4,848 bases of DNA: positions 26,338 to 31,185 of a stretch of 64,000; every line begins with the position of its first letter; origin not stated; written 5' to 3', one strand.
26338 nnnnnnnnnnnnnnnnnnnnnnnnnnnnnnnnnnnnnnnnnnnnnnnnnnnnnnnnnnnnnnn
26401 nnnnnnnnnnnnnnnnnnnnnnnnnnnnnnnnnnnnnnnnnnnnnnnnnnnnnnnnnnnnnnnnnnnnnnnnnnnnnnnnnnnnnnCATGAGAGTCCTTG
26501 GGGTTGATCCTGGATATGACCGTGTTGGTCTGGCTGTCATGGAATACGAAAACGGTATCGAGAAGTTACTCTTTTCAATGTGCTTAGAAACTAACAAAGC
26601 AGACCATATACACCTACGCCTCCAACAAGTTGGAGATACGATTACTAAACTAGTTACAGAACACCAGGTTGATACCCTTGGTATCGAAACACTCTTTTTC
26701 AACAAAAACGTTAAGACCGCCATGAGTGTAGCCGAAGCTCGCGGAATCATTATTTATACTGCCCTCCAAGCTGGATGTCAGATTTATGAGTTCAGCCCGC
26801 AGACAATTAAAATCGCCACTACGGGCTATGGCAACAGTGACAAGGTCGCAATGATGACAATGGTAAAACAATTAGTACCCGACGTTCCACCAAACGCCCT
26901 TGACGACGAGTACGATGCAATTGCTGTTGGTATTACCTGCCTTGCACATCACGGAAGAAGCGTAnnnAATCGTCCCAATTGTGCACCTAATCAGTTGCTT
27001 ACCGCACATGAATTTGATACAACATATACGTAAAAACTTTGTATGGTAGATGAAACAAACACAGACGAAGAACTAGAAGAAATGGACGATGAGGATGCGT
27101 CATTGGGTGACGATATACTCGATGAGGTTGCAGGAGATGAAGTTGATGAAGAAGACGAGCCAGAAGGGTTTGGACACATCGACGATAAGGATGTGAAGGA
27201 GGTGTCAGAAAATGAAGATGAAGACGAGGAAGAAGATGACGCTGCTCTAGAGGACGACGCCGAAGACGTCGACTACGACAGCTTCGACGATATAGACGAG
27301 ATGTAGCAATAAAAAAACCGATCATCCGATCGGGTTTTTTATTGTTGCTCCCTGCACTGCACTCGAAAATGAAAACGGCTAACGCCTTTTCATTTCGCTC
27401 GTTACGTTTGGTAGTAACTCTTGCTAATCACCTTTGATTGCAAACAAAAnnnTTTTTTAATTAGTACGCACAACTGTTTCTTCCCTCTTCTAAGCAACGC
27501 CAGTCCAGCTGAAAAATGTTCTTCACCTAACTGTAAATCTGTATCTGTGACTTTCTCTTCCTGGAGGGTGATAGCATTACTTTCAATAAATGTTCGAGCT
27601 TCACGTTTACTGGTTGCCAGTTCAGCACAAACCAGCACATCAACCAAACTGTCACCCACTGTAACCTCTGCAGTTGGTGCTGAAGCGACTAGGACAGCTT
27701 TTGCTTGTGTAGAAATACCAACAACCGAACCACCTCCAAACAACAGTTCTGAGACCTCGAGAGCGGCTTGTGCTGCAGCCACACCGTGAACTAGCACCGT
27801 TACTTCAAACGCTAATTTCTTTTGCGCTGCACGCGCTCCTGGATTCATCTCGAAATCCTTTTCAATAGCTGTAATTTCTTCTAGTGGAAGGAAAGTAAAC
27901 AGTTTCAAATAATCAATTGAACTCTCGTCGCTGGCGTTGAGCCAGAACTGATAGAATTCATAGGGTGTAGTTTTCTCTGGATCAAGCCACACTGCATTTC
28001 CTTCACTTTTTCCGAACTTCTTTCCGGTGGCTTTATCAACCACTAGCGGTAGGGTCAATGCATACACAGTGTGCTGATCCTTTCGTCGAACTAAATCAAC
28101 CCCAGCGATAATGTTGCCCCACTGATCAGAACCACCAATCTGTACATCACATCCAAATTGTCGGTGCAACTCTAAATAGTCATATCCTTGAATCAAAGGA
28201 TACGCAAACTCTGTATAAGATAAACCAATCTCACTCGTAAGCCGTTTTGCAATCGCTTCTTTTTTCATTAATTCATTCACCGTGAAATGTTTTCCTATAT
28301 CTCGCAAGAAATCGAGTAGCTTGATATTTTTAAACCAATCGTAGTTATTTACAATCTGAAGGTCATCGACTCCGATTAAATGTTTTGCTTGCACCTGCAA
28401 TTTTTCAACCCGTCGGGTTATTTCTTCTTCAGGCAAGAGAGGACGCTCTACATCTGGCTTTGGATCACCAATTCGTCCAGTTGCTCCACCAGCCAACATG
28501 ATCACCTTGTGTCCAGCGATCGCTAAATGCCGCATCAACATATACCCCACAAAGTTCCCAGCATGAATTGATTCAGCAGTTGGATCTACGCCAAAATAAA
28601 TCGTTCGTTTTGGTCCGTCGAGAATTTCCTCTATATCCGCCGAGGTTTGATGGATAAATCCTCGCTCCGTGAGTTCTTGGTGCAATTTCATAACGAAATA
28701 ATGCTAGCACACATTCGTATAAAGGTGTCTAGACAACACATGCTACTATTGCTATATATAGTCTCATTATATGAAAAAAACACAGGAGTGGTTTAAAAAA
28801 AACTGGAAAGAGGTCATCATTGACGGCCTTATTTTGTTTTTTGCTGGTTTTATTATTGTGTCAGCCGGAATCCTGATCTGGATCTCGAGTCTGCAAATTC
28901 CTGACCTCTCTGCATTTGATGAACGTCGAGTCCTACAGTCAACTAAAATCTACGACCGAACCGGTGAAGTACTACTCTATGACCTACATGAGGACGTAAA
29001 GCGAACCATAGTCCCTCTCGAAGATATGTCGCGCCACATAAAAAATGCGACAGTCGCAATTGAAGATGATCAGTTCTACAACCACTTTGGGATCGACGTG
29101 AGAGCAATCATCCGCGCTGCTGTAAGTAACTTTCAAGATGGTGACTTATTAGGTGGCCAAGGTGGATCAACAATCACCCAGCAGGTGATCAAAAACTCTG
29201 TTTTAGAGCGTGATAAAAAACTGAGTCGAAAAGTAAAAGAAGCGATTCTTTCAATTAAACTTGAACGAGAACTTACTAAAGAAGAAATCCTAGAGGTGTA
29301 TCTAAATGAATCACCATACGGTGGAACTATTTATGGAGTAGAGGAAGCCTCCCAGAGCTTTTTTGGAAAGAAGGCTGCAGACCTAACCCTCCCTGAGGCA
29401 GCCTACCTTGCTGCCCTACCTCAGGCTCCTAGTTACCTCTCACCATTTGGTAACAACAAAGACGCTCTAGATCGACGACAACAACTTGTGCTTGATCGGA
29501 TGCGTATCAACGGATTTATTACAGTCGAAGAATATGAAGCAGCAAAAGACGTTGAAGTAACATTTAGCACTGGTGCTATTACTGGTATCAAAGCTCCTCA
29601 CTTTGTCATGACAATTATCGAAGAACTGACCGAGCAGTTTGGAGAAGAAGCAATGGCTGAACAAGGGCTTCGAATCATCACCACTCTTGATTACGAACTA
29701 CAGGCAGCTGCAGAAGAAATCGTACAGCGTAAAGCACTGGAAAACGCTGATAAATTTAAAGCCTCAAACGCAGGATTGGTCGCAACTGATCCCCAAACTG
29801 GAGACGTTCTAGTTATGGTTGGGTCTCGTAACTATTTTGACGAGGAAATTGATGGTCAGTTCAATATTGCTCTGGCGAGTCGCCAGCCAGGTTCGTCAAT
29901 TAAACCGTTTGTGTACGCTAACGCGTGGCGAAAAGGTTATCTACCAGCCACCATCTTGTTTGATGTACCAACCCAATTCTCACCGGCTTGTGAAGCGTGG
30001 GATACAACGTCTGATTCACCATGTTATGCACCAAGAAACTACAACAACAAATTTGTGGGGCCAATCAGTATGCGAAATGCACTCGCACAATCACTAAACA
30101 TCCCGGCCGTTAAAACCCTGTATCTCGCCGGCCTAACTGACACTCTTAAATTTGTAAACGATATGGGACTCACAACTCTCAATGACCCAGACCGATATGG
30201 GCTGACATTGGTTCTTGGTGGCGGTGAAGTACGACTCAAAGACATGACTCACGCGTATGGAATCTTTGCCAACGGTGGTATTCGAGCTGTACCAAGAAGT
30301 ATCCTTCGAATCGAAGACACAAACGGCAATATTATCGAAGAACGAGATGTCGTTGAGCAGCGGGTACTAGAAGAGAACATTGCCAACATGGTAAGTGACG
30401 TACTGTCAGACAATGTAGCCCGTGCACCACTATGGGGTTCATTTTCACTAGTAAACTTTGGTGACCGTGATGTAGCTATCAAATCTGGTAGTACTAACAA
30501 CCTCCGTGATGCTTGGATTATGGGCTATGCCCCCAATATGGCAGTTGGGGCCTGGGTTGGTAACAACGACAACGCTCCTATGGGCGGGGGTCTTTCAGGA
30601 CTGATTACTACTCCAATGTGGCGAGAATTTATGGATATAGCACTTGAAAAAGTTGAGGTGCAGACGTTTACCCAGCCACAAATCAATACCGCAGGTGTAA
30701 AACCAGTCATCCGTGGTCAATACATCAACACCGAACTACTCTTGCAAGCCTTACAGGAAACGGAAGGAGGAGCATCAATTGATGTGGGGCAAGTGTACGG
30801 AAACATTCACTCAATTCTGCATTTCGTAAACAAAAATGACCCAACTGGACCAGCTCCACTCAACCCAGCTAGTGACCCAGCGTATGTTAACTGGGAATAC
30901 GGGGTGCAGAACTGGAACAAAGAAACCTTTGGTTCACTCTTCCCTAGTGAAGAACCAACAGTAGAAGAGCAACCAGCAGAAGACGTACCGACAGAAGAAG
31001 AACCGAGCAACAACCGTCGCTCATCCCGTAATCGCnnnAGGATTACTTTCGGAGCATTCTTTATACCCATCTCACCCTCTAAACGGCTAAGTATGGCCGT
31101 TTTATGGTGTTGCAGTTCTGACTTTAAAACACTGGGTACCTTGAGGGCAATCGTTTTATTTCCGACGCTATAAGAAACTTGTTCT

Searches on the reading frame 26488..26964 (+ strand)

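Call 55: search_protein_families(library=pfam, proteins=[window:26488-26964:+], max_evalue=0.0001)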
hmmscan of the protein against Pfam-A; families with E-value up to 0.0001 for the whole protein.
window:26488-26964:+ (159 aa): 1 family
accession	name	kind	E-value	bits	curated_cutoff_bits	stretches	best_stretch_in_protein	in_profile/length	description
PF02075.23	RuvC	-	4.6e-31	108.1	22.2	1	3-150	1-147/148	Crossover junction endodeoxyribonuclease RuvC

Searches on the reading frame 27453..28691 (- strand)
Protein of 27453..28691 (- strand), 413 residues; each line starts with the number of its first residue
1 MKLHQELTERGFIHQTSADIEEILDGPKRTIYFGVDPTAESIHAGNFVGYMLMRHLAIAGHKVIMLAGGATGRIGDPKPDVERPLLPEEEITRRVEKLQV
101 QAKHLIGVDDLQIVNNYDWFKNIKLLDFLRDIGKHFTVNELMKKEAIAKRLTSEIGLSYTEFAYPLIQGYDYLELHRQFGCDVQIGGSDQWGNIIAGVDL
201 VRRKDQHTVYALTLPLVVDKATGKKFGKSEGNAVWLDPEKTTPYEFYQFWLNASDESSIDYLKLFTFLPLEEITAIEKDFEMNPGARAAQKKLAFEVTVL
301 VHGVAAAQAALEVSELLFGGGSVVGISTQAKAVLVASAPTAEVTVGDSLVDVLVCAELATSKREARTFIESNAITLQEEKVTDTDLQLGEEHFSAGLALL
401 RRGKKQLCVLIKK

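Call 55: search_protein_families(library=pfam, proteins=[window:27453-28691:-], max_evalue=0.0001)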
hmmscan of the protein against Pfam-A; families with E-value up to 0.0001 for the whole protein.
window:27453-28691:- (413 aa): 2 families
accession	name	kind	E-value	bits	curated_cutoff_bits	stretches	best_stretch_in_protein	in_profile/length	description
PF00579.31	tRNA-synt_1b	-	7.9e-76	255.6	21.1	1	30-318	7-291/292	tRNA synthetases class I (W and Y)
PF22421.1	SYY_C-terminal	-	2.9e-15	56.3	27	1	336-409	7-82/83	Tyrosine--tRNA ligase SYY-like C-terminal domain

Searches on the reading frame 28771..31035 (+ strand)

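Call 55: search_protein_families(library=pfam, proteins=[window:28771-31035:+], max_evalue=0.0001)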
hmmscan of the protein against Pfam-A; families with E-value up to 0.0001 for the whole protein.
window:28771-31035:+ (755 aa): 2 families
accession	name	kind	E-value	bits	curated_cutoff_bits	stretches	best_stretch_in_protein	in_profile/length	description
PF00912.28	Transgly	-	4.7e-61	205.7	27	1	70-244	6-177/178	Transglycosylase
PF00905.27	Transpeptidase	-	7.5e-16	58.6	22.1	1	336-610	3-287/299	Penicillin binding protein transpeptidase domain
